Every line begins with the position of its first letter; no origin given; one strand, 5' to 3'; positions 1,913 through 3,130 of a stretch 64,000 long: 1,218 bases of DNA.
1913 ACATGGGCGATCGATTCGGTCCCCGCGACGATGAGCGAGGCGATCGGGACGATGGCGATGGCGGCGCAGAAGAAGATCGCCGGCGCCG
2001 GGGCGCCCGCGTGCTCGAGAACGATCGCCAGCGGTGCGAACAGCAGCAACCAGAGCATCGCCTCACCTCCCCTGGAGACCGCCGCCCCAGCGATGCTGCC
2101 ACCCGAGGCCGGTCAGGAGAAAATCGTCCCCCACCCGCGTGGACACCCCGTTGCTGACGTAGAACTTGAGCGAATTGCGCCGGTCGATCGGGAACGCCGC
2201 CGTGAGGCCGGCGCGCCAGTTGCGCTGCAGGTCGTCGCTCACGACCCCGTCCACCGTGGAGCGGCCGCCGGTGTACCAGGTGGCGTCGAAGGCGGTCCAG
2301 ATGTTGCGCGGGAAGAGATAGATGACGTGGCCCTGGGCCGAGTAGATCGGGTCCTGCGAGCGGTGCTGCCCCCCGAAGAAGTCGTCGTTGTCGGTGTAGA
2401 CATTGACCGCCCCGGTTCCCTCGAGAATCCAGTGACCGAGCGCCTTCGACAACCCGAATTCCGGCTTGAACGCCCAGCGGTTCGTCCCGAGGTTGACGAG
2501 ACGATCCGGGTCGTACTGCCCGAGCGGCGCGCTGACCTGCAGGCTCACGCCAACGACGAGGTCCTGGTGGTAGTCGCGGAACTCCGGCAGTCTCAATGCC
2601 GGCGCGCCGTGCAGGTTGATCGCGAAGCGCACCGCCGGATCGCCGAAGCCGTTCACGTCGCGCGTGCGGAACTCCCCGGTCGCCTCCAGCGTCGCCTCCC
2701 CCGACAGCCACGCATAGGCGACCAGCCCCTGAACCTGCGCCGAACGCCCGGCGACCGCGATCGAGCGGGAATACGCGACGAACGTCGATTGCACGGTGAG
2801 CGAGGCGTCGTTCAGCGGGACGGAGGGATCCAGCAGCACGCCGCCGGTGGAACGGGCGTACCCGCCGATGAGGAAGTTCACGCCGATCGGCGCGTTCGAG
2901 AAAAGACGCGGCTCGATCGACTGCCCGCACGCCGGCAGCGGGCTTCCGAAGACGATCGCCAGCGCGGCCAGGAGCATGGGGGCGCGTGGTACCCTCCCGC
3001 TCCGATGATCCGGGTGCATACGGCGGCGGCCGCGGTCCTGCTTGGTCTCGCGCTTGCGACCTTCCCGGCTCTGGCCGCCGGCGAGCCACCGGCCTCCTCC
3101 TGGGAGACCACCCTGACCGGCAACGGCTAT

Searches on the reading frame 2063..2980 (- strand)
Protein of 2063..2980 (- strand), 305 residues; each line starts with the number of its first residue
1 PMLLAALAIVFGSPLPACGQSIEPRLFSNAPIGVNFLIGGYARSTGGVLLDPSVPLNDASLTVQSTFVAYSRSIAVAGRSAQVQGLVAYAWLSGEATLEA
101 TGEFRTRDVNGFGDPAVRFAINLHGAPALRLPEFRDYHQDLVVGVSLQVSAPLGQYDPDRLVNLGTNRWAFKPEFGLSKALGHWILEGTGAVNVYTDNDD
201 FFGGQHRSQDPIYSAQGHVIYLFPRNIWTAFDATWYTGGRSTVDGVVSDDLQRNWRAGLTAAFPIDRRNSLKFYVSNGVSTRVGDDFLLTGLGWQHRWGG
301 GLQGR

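Call 47: search_protein_families(library=pfam, proteins=[window:2063-2980:-], max_evalue=0.001)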
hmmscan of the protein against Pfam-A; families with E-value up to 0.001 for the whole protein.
window:2063-2980:- (305 aa): 1 family
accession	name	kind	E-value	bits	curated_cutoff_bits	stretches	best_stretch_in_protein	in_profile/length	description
PF13557.12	Phenol_MetA_deg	-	2.8e-23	83.7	22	1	55-292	14-238/242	Putative MetA-pathway of phenol degradation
